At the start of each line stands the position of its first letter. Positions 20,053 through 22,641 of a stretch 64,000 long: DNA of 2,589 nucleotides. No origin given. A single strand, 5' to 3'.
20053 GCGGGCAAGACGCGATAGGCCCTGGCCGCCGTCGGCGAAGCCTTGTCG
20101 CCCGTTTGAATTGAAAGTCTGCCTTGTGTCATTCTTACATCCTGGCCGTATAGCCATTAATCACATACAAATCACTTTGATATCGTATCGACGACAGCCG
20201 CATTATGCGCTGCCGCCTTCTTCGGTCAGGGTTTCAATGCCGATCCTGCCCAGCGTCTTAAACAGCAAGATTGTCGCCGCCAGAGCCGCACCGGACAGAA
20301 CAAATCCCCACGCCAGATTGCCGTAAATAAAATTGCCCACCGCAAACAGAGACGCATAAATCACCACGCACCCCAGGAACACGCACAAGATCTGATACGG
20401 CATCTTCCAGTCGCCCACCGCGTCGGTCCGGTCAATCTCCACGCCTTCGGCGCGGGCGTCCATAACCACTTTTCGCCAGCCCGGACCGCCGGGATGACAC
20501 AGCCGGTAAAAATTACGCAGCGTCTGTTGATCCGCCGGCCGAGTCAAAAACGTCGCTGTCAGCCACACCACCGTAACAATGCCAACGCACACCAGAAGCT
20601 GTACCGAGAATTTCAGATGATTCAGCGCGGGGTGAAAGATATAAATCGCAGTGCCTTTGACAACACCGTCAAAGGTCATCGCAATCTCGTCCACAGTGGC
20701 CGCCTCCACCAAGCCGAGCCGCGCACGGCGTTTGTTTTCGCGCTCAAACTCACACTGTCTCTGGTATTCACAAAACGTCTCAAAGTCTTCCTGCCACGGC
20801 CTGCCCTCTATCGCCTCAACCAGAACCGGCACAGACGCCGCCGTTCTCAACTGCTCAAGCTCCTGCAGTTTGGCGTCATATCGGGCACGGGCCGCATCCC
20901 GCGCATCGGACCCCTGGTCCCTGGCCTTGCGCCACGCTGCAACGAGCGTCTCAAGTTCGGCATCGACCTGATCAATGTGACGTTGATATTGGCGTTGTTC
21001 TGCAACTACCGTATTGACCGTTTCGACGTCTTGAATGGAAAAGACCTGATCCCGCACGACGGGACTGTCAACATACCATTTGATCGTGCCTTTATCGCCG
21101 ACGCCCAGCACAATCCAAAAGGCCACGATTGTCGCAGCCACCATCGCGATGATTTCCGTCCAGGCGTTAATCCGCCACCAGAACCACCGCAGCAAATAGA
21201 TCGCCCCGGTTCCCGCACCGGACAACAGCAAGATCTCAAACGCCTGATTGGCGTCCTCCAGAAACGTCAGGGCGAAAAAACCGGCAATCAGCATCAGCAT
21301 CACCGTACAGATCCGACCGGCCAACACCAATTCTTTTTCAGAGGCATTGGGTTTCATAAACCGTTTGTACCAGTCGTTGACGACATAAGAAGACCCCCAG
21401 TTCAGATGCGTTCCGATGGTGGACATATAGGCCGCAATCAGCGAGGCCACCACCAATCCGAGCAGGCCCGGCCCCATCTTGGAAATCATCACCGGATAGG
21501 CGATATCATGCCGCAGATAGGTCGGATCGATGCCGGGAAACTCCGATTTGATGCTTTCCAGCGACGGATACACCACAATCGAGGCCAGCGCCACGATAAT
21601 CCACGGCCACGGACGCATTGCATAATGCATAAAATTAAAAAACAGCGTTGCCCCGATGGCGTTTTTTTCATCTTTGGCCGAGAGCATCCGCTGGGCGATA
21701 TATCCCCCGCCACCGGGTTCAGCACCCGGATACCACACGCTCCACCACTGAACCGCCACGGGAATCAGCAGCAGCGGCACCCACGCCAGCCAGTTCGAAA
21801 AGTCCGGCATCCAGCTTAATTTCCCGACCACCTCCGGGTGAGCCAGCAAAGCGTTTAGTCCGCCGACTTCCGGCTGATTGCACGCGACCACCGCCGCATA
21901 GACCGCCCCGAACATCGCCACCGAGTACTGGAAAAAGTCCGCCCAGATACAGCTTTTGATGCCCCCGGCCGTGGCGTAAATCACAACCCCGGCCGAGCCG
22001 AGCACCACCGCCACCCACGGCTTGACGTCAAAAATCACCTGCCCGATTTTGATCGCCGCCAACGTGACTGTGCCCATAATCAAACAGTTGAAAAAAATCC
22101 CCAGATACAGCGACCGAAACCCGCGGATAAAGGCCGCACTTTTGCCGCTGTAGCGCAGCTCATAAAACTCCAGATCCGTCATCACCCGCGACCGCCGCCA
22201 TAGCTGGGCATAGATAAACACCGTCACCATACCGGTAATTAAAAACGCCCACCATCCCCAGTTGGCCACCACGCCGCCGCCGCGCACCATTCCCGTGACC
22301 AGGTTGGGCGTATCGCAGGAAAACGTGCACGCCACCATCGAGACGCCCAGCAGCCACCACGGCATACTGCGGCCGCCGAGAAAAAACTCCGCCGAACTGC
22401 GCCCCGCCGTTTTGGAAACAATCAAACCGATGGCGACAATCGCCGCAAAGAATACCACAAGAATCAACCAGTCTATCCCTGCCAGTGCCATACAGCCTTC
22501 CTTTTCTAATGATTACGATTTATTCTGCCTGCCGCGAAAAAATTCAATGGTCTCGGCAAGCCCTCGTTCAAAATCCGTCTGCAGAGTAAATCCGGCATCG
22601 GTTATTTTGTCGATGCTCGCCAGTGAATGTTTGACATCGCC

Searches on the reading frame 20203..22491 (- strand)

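Call 51: search_protein_families(library=pfam, proteins=[window:20203-22491:-], max_evalue=0.00001)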
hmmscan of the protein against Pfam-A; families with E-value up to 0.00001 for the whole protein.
window:20203-22491:- (762 aa): 1 family
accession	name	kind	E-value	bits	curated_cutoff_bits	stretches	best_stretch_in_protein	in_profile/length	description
PF00474.23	SSF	-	3.5e-30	105.6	22.8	1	36-445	1-398/406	Sodium:solute symporter family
